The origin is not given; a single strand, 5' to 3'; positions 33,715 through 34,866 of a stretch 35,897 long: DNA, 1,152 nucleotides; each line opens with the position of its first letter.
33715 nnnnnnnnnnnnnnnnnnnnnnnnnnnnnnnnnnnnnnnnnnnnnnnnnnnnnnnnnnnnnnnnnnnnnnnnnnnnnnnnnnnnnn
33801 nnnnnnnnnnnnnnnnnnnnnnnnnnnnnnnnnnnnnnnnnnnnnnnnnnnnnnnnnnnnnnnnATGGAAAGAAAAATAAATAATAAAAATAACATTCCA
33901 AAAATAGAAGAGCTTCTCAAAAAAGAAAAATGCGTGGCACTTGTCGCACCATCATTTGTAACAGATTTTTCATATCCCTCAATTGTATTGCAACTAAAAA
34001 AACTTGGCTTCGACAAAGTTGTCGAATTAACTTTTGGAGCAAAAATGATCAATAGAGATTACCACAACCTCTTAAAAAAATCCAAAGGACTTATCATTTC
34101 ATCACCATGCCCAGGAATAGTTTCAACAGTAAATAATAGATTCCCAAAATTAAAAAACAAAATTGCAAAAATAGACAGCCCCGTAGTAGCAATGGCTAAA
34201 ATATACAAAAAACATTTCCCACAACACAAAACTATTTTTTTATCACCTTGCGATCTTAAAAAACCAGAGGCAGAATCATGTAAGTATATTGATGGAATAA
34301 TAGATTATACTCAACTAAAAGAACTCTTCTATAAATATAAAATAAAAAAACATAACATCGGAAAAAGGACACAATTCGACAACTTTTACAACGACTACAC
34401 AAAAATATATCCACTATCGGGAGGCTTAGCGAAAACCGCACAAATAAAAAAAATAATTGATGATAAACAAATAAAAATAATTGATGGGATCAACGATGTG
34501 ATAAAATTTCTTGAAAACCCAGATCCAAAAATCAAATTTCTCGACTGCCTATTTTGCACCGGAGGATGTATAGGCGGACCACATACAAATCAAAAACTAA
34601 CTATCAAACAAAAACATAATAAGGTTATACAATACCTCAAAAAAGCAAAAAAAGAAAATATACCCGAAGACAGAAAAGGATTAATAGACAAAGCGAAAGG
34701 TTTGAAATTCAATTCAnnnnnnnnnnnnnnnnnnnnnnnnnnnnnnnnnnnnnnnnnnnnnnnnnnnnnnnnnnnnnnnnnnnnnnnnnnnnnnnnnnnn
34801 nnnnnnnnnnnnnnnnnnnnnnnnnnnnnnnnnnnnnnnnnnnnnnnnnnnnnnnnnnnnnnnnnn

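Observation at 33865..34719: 284-aa [FeFe]-hydrogenase-like gene overlapping the oxidoreductase beta gene, with the proton-relay Cys position replaced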

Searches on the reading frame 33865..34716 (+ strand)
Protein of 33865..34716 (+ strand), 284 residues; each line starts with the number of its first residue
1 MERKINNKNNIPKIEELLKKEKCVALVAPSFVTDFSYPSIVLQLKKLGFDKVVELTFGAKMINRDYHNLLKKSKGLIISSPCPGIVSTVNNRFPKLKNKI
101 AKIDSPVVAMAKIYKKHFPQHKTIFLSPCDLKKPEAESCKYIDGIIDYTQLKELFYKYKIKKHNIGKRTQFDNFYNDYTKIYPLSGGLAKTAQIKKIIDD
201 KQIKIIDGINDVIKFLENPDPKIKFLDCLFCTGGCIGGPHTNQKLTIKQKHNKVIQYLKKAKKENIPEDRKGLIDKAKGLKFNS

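Call 3: search_protein_families(library=pfam, proteins=[window:33865-34716:+], max_evalue=1)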
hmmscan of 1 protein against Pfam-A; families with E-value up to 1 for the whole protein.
window:33865-34716:+ (284 aa): 2 families
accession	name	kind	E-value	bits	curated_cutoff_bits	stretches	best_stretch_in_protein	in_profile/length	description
PF02906.19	Fe_hyd_lg_C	-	2.2e-33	116.4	22.1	1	22-239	2-245/245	Iron only hydrogenase large subunit, C-terminal domain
PF24339.2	OB_DEPS-1_3rd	-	0.032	14.4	27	1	159-182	33-56/63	P-granule-associated protein DEPS-1, third OB-fold domain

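Call 4: search_protein_families(library=ncbifam, proteins=[window:33865-34716:+], max_evalue=1)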
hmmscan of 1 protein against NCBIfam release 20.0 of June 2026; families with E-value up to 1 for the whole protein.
window:33865-34716:+ (284 aa): 4 families
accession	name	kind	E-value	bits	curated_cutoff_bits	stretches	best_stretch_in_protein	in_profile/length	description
TIGR04105.1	FeFe_hydrog_B1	subfamily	6.7e-38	130.5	450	1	7-243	207-460/462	monomeric [FeFe] hydrogenase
TIGR02512.1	FeFe_hydrog_A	subfamily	2.8e-15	56.1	405.95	2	38-192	113-289/375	[FeFe] hydrogenase, group A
NF040763.1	FeFe_hydrog_A6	exception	7.1e-13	47.8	765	2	40-179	253-411/571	NADH-dependent [FeFe] hydrogenase, group A6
NF040762.1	Hydr_FeFe_Clost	exception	1.9e-11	43.3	900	2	41-165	253-397/572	ferredoxin hydrogenase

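Call 5: search_solved_structures(query=window:33865-34716:+, max_evalue=1, show_alignments=3)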
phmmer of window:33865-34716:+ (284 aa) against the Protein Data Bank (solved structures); distinct sequences matched with E-value up to 1: 29.
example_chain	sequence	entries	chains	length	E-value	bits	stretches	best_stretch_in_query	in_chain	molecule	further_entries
7p5h_A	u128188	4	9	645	1.6e-12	50.5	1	8-167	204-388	Fe-hydrogenase, subunit alpha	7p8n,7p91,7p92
6gm4_A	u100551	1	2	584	9.8e-12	47.9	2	39-147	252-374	Iron hydrogenase 1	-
6yf4_A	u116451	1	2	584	1.1e-11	47.7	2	39-147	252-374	Iron hydrogenase 1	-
6gly_A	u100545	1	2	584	1.3e-11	47.5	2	39-147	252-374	Iron hydrogenase 1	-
6glz_A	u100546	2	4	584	1.4e-11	47.4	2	39-147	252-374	Iron hydrogenase 1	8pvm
8cjy_A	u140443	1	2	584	2e-11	46.9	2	39-147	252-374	Iron hydrogenase 1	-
6gm2_A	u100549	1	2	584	2e-11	46.9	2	39-147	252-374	Iron hydrogenase 1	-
1c4a_A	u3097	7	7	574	2.5e-11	46.6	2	39-147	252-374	PROTEIN (FE-ONLY HYDROGENASE) | PROTEIN (PERIPLASMIC HYDROGENASE 1) | Iron hydrogenase 1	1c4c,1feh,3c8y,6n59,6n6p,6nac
4xdd_A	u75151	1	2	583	2.6e-11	46.5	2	39-147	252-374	Iron hydrogenase 1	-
9rjq_A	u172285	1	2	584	2.7e-11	46.5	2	39-147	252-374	Iron hydrogenase 1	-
4xdc_A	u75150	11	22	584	2.7e-11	46.5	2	39-147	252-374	Iron hydrogenase 1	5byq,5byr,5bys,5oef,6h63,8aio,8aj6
6gm8_A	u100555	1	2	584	2.7e-11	46.5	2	39-147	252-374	Iron hydrogenase 1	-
9rjo_A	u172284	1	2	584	2.7e-11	46.5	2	39-147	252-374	Iron hydrogenase 1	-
9rj9_A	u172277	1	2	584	2.7e-11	46.5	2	39-147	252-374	Iron hydrogenase 1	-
6gm0_A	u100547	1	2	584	3.5e-11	46.1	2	39-147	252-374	Iron hydrogenase 1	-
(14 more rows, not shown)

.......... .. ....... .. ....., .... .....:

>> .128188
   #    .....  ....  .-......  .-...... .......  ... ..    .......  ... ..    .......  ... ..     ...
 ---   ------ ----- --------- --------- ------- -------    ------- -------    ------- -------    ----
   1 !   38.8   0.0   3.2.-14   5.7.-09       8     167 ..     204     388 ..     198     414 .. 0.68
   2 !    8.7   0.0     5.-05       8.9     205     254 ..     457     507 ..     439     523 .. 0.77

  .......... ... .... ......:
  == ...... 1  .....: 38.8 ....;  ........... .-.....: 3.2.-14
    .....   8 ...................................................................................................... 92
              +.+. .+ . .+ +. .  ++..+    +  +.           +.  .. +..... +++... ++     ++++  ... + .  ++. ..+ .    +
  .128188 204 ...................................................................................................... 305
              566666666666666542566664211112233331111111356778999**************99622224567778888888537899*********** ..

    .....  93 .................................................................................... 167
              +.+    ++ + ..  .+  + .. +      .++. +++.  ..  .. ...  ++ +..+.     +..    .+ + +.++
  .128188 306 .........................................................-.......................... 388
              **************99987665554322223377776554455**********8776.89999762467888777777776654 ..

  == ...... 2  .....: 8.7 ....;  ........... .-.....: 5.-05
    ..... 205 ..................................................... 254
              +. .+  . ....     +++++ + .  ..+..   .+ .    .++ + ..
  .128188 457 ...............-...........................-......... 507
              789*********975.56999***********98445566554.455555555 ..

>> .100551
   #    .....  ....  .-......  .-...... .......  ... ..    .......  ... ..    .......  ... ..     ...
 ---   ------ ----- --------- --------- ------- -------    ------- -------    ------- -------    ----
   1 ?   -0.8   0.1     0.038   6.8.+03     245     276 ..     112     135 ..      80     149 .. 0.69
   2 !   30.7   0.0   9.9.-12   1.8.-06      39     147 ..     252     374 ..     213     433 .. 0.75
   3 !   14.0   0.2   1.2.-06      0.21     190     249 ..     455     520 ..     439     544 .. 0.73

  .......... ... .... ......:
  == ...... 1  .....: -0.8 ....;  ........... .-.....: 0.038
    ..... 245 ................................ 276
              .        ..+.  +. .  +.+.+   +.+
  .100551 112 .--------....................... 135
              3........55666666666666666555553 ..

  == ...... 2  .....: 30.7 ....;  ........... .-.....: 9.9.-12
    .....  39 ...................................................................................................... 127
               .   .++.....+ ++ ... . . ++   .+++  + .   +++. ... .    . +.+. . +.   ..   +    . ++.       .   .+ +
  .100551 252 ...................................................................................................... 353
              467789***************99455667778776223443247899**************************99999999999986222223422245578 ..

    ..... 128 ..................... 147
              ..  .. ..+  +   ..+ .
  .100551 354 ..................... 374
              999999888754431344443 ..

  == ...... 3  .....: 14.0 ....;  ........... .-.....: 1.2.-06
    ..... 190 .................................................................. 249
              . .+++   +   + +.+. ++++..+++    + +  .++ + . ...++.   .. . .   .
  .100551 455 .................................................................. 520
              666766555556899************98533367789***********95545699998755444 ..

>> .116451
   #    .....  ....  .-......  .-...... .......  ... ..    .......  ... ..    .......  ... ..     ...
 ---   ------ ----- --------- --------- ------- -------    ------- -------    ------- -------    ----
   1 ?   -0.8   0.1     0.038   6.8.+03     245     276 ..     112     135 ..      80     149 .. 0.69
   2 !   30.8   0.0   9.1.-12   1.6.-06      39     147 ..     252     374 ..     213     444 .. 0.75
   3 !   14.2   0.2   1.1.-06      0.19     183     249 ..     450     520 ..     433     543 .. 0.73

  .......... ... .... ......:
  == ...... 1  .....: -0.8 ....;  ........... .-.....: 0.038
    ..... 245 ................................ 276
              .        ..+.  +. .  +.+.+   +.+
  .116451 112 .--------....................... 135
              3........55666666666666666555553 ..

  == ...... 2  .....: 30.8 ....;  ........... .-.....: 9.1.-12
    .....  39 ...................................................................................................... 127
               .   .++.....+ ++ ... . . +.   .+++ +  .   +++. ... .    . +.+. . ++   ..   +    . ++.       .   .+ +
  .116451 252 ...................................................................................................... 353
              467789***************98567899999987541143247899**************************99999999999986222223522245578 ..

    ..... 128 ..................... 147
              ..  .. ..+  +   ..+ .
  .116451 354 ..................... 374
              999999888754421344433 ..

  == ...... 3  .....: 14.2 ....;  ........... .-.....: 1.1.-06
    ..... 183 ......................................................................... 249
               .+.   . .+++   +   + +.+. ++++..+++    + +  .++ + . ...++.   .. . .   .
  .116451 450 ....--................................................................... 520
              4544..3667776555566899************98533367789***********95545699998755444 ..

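Call 9: find_homologous_proteins(query=window:33865-34716:+)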
Query window:33865-34716:+ (284 aa): 874 proteins with E <= 0.001 among 2974 candidates; the best 120 are listed.
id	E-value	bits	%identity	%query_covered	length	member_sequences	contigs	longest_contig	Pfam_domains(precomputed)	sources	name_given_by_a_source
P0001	8.9e-185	630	100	100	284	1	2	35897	PF02906.20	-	-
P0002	1.0e-166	571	89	100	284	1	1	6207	PF02906.20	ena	-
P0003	1.1e-145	502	79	99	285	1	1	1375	PF02906.20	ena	-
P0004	1.6e-144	498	81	98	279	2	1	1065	PF02906.20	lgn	-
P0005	9.1e-144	496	79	98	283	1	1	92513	PF02906.20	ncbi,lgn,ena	-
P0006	1.1e-140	486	76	100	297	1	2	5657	PF02906.20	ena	-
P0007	4.0e-138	477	73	100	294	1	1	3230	PF02906.20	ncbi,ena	-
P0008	4.2e-138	477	77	98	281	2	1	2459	PF02906.20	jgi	-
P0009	3.8e-137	474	77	98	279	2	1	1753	PF02906.20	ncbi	-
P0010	4.4e-137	474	77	99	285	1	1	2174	PF02906.20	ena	-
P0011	6.3e-136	470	77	93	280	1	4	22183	PF02906.20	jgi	jgi:iron only hydrogenase large subunit-like protein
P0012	4.5e-135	467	75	98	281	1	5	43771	PF02906.20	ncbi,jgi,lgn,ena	-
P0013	5.0e-133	461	74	98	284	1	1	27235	PF02906.20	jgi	-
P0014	3.3e-131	455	75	98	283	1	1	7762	PF02906.20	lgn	-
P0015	5.2e-130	451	73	98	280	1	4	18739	PF02906.20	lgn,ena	-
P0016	1.8e-129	449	72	98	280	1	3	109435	PF02906.20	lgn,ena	-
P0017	6.1e-129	447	72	98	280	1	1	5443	PF02906.20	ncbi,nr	ncbi:hypothetical protein H8D91_00635 [archaeon]|nr:hypothetical protein [archaeon]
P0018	6.2e-129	447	70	99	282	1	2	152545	PF02906.20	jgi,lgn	jgi:iron only hydrogenase large subunit-like protein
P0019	1.8e-128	446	72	97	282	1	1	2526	PF02906.20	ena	-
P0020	3.6e-128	445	70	97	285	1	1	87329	PF02906.20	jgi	jgi:iron only hydrogenase large subunit-like protein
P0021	7.5e-128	444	69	98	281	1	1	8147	PF02906.20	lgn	-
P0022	7.6e-128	444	70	97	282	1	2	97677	PF02906.20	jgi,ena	-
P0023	6.2e-127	441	71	98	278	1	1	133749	PF02906.20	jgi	jgi:iron only hydrogenase large subunit-like protein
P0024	1.7e-126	439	71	98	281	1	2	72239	PF02906.20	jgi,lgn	jgi:iron only hydrogenase large subunit-like protein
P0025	9.7e-126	437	70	98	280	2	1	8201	PF02906.20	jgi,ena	jgi:iron only hydrogenase large subunit-like protein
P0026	2.5e-125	435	68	98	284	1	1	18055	PF02906.20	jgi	jgi:iron only hydrogenase large subunit-like protein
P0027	6.9e-125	434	71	97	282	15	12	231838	PF02906.20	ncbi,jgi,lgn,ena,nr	ncbi:hypothetical protein HN935_03245 [archaeon]|jgi:iron only hydrogenase large subunit-like protei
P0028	1.4e-124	433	67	98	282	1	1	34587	PF02906.20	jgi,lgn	jgi:iron only hydrogenase large subunit-like protein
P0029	1.7e-124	433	71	98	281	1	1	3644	PF02906.20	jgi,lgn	-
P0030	2.2e-124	432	71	99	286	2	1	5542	PF02906.20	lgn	-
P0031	4.5e-124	431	68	99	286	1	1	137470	PF02906.20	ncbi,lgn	ncbi:MAG: [Fe-Fe] hydrogenase large subunit C-terminal domain-containing protein [archaeon]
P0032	4.8e-124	431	68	98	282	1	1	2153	PF02906.20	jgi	jgi:iron only hydrogenase large subunit-like protein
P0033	1.5e-123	430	70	97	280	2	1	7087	PF02906.20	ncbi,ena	-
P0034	3.1e-123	429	67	97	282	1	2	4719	PF02906.20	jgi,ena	jgi:iron only hydrogenase large subunit-like protein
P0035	1.7e-121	423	66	100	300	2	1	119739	PF02906.20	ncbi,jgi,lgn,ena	ncbi:MAG: [Fe-Fe] hydrogenase large subunit C-terminal domain-containing protein [Candidatus Pacearc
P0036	6.4e-121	421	67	97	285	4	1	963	PF02906.20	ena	-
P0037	1.1e-119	417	69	98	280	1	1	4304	PF02906.20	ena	-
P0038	9.4e-119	414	64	99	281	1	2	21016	PF02906.20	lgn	-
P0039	1.2e-118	414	71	93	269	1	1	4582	PF02906.20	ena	-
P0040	2.0e-118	413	70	90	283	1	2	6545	PF02906.20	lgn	-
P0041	4.4e-118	412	65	98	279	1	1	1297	PF02906.20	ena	-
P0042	1.1e-117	410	66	97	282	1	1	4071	PF02906.20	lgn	-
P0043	2.3e-116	406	68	93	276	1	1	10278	PF02906.20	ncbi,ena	-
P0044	5.4e-116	405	64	97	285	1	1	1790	PF02906.20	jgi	-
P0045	7.0e-116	404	64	98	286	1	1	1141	PF02906.20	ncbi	-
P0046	3.1e-115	402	64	97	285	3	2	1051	PF02906.20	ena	-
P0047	4.1e-115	402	67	93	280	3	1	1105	PF02906.20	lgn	-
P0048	4.7e-115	402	65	98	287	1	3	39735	PF02906.20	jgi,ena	jgi:iron only hydrogenase large subunit-like protein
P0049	6.8e-115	401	63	98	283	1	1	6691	PF02906.20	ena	-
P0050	1.0e-114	401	63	98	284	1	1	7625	PF02906.20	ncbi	-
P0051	2.8e-114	399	63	98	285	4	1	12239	PF02906.20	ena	-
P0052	2.9e-114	399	67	98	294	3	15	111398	PF02906.20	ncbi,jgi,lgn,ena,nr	ncbi:hypothetical protein HOD75_01880 [archaeon]|nr:hypothetical protein [archaeon] MBT4241627.1 hyp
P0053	3.4e-114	399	65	98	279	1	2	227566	PF02906.20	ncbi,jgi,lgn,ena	-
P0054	9.9e-114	397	64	98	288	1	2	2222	PF02906.20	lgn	-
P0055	2.3e-113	396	67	93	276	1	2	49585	PF02906.20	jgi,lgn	jgi:iron only hydrogenase large subunit-like protein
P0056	4.6e-113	395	64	100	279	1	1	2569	PF02906.20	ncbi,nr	ncbi:MAG: hypothetical protein JXM74_09830 [Fusobacteriaceae bacterium]|nr:hypothetical protein [Fus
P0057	5.1e-113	395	63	98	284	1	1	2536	PF02906.20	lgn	-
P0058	1.5e-112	394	63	100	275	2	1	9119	PF02906.20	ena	-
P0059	1.7e-112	393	64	97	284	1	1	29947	PF02906.20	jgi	jgi:iron only hydrogenase large subunit-like protein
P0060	6.4e-112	391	66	93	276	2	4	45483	PF02906.20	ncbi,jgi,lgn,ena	-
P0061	1.8e-111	390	62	99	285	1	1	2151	PF02906.20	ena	-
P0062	3.8e-111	389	61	98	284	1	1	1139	PF02906.20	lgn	-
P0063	1.7e-110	387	64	98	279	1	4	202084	PF02906.20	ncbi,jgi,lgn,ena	-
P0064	2.1e-110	386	64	98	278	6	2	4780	PF02906.20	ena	-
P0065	2.1e-110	386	63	100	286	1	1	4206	PF02906.20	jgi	jgi:iron only hydrogenase large subunit-like protein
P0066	2.9e-110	386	60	98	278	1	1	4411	PF02906.20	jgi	jgi:iron only hydrogenase large subunit-like protein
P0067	3.7e-110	386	65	92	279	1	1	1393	PF02906.20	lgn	-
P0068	4.2e-110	385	64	93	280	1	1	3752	PF02906.20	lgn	-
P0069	1.0e-109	384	63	98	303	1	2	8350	PF02906.20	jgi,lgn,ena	-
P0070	1.7e-109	384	63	97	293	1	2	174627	PF02906.20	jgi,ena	jgi:iron only hydrogenase large subunit-like protein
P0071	1.7e-109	383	66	93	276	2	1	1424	PF02906.20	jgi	-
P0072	1.8e-109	383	63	98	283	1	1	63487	PF02906.20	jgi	-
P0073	1.9e-109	383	61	98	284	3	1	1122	PF02906.20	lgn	-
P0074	2.7e-109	383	62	97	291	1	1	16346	PF02906.20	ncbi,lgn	-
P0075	4.4e-109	382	61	98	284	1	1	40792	PF02906.20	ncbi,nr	ncbi:hypothetical protein K8R33_01045 [archaeon]|nr:hypothetical protein [archaeon]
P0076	5.0e-109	382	64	93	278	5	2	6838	PF02906.20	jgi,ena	-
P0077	5.4e-109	382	64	98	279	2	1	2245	PF02906.20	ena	-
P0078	7.3e-109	381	66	98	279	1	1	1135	PF02906.20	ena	-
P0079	1.1e-108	381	62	95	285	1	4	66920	PF02906.20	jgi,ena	jgi:iron only hydrogenase large subunit-like protein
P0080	1.3e-108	381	63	98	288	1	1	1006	PF02906.20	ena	-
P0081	1.3e-108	381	62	98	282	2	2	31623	PF02906.20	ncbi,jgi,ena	-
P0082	1.6e-108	380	62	98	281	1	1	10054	PF02906.20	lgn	-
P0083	1.7e-108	380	65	98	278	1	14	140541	PF02906.20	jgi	jgi:iron only hydrogenase large subunit-like protein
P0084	2.0e-108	380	63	93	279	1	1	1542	PF02906.20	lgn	-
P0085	3.2e-108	379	61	94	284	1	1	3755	PF02906.20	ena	-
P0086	3.6e-108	379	65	93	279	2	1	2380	PF02906.20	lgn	-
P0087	7.6e-108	378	63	98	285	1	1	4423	PF02906.20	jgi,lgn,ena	-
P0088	8.7e-108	378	62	98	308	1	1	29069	PF02906.20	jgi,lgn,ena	-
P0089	1.0e-107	378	63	93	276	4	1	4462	PF02906.20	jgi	jgi:iron only hydrogenase large subunit-like protein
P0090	1.0e-107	378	62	98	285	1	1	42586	PF02906.20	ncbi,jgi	-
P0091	1.1e-107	378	62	97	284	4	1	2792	PF02906.20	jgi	jgi:iron only hydrogenase large subunit-like protein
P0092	1.2e-107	377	59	95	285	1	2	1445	PF02906.20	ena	-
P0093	1.2e-107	377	62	97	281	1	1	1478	PF02906.20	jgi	-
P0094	1.6e-107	377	62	100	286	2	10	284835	PF02906.20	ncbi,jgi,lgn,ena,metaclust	metaclust:\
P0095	2.4e-107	376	63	97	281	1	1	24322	PF02906.20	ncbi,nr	ncbi:hypothetical protein GOV13_05060 [Candidatus Pacearchaeota archaeon]|nr:hypothetical protein [C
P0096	5.4e-107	375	63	99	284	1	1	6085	PF02906.20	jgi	-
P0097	2.0e-106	373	62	98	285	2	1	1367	PF02906.20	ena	-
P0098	2.1e-106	373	59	98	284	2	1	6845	PF02906.20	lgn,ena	-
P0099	2.2e-106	373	60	95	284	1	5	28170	PF02906.20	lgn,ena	-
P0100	2.4e-106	373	60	98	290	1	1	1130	PF02906.20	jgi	jgi:iron only hydrogenase large subunit-like protein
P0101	3.4e-106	373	62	98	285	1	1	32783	PF02906.20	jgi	jgi:iron only hydrogenase large subunit-like protein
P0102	7.2e-106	372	63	93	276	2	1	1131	PF02906.20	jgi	jgi:iron only hydrogenase large subunit-like protein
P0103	9.0e-106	371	60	98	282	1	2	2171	PF02906.20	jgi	-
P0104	1.7e-105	370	61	92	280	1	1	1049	PF02906.20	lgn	-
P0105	2.6e-105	370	60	98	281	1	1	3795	PF02906.20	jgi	-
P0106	3.2e-105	369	61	97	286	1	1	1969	PF02906.20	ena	-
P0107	3.3e-105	369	62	97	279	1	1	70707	PF02906.20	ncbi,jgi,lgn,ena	-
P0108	3.7e-105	369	59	93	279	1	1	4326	PF02906.20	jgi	jgi:iron only hydrogenase large subunit-like protein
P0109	6.3e-105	368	62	97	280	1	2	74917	PF02906.20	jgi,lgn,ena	jgi:iron only hydrogenase large subunit-like protein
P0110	7.0e-105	368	61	99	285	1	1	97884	PF02906.20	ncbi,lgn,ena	-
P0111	7.6e-105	368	62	97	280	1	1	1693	PF02906.20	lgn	-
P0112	8.0e-105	368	61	95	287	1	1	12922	PF02906.20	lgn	-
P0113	8.4e-105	368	65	93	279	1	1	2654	PF02906.20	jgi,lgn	jgi:iron only hydrogenase large subunit-like protein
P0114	1.0e-104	368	62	97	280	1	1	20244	PF02906.20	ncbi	-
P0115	1.3e-104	367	58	98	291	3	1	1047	PF02906.20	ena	-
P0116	1.5e-104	367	62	97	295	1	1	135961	PF02906.20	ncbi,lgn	-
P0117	1.5e-104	367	63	97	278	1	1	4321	PF02906.20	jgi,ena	-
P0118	1.7e-104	367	63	98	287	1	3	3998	PF02906.20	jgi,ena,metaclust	metaclust:\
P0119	1.8e-104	367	59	92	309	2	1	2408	PF02906.20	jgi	-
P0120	2.1e-104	367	61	98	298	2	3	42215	PF02906.20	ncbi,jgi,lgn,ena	-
